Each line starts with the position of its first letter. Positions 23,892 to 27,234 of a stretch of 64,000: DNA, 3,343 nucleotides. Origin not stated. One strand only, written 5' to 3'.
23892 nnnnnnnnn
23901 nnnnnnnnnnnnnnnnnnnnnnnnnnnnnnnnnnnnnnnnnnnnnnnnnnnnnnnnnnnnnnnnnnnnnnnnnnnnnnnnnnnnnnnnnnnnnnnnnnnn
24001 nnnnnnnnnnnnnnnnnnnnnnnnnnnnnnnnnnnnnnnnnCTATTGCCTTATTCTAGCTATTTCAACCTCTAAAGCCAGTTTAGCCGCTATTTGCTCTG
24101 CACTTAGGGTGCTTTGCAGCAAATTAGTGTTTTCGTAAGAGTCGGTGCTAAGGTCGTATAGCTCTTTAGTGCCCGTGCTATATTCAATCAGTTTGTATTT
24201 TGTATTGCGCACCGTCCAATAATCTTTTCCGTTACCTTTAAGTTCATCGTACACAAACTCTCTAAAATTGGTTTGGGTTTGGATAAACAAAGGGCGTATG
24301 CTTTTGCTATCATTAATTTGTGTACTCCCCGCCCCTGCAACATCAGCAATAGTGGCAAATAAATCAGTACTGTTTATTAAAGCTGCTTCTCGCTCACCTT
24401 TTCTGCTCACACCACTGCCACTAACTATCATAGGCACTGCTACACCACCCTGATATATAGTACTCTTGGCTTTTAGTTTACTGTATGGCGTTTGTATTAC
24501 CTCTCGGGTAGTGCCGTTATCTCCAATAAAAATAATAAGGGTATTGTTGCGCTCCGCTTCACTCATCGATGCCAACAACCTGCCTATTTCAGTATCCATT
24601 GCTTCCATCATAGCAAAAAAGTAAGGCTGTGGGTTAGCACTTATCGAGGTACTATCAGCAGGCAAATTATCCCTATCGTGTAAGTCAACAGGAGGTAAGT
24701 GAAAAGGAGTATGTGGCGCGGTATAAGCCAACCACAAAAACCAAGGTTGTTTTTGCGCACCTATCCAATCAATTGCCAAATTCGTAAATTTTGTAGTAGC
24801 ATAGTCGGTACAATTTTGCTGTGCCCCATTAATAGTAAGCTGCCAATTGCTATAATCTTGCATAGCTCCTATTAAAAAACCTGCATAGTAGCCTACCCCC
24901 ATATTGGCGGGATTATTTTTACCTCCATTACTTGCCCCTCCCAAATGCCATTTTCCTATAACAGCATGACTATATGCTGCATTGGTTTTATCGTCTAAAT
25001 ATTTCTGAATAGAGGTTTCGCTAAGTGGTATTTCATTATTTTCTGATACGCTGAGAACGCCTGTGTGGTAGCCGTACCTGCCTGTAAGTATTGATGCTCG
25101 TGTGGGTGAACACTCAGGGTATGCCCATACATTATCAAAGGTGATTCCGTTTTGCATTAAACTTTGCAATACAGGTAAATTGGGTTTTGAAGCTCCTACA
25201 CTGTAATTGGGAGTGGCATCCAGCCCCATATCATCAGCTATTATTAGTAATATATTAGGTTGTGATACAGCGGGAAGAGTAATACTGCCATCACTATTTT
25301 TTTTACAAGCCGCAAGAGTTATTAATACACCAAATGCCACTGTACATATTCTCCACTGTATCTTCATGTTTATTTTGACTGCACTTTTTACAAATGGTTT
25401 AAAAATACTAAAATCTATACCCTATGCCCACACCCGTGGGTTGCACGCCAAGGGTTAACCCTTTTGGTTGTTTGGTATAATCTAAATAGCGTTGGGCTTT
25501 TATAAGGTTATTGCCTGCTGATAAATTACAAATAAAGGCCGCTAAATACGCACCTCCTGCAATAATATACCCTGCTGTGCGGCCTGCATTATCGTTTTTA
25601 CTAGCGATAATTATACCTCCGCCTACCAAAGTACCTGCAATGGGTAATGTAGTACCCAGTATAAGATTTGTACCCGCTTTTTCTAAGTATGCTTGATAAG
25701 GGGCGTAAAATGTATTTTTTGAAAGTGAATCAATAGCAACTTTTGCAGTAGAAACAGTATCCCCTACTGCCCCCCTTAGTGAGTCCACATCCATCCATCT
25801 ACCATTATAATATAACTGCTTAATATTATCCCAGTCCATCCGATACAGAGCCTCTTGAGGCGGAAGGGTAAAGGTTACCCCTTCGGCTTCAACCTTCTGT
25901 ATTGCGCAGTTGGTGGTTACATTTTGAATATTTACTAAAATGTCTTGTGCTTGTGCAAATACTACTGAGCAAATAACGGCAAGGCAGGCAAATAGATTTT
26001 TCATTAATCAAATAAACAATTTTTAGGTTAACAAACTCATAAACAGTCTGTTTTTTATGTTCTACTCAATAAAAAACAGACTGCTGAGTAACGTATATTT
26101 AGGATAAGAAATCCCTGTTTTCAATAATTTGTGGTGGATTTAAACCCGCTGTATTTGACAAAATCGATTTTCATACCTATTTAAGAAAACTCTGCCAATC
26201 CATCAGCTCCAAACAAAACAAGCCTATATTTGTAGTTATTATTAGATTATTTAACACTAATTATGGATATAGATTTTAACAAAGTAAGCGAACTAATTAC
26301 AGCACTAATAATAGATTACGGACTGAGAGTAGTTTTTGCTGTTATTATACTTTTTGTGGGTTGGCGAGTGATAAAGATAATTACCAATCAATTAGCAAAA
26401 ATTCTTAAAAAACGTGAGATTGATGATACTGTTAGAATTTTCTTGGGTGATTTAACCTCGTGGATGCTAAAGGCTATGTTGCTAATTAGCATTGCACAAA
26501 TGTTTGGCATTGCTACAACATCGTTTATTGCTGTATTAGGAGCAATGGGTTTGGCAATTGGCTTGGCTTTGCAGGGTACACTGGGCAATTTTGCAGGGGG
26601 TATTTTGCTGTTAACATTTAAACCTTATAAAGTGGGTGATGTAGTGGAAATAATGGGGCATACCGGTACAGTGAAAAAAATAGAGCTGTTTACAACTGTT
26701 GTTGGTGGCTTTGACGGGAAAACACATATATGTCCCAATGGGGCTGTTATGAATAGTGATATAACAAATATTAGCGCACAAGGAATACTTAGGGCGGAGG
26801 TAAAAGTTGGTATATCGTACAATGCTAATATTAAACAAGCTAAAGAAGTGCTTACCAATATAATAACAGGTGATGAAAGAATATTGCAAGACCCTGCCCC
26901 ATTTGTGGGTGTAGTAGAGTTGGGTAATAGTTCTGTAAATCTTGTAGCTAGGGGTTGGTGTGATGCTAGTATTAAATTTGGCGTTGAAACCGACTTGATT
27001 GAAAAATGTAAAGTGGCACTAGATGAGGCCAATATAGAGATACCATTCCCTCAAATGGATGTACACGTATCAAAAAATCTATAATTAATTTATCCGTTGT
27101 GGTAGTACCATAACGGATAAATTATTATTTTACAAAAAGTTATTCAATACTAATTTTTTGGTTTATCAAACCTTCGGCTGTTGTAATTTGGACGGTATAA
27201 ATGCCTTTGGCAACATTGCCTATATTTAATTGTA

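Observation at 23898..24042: Two unusually long near-perfect palindromes (23-bp and 28-bp stems) sharing a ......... core between convergent pckA and sulfatase genes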

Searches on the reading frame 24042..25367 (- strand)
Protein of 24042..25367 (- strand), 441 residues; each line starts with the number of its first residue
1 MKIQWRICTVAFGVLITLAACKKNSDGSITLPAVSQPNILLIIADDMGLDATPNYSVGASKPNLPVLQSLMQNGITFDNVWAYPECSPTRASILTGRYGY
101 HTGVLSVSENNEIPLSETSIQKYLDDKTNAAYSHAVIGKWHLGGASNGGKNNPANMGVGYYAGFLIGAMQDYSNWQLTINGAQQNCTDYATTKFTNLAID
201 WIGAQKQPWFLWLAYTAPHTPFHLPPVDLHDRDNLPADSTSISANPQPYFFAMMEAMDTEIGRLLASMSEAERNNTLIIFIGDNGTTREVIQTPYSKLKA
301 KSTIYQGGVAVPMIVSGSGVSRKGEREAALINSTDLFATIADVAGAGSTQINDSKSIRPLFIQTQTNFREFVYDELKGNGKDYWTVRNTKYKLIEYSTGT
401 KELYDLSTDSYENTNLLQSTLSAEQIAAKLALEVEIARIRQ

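Call 6: search_protein_families(library=pfam, proteins=[window:24042-25367:-])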
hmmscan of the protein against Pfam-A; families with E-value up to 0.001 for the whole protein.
window:24042-25367:- (441 aa): 3 families
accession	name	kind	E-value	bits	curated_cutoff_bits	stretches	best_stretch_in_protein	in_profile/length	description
PF00884.28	Sulfatase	-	5.3e-44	151.2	25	1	37-346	1-301/301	Sulfatase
PF16347.10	SGSH_C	-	1.6e-11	45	29.3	1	301-434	8-148/154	N-sulphoglucosamine sulphohydrolase, C-terminal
PF01663.27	Phosphodiest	-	0.00072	19.7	23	0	63-289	19-224/342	Type I phosphodiesterase / nucleotide pyrophosphatase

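Call 12: find_encoding_contigs(protein=window:24042-25367:-, flank=3000, max_places=10)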
Protein window:24042-25367:- (441 aa): no gene with exactly this product is on record in the collection.

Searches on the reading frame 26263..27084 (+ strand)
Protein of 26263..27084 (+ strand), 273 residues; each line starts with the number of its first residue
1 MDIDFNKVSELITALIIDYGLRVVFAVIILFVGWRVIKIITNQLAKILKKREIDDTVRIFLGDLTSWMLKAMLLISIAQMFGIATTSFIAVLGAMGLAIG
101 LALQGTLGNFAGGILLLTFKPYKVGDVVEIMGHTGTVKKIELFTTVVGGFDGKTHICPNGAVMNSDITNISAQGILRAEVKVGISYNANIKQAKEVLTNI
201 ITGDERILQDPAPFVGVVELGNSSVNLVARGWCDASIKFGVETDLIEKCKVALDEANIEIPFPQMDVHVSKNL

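Call 6: search_protein_families(library=pfam, proteins=[window:26263-27084:+])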
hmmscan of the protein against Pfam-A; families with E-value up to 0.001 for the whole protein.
window:26263-27084:+ (273 aa): 4 families
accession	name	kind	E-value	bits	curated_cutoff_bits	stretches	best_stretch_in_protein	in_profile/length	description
PF00924.24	MS_channel_2nd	-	2.3e-20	72.9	20.2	1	106-171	2-67/68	Mechanosensitive ion channel, beta-domain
PF05552.17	MS_channel_1st_1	-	1.2e-09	38.3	22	1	14-56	8-50/50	Mechanosensitive ion channel, conserved TM helix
PF21082.3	MS_channel_3rd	-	4.1e-09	37.2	21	1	179-260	2-88/88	Mechanosensitive ion channel MscS, C-terminal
PF21088.3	MS_channel_1st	-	1.3e-05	25.5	23.1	1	72-104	10-42/42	Mechanosensitive ion channel, transmembrane helices 2/3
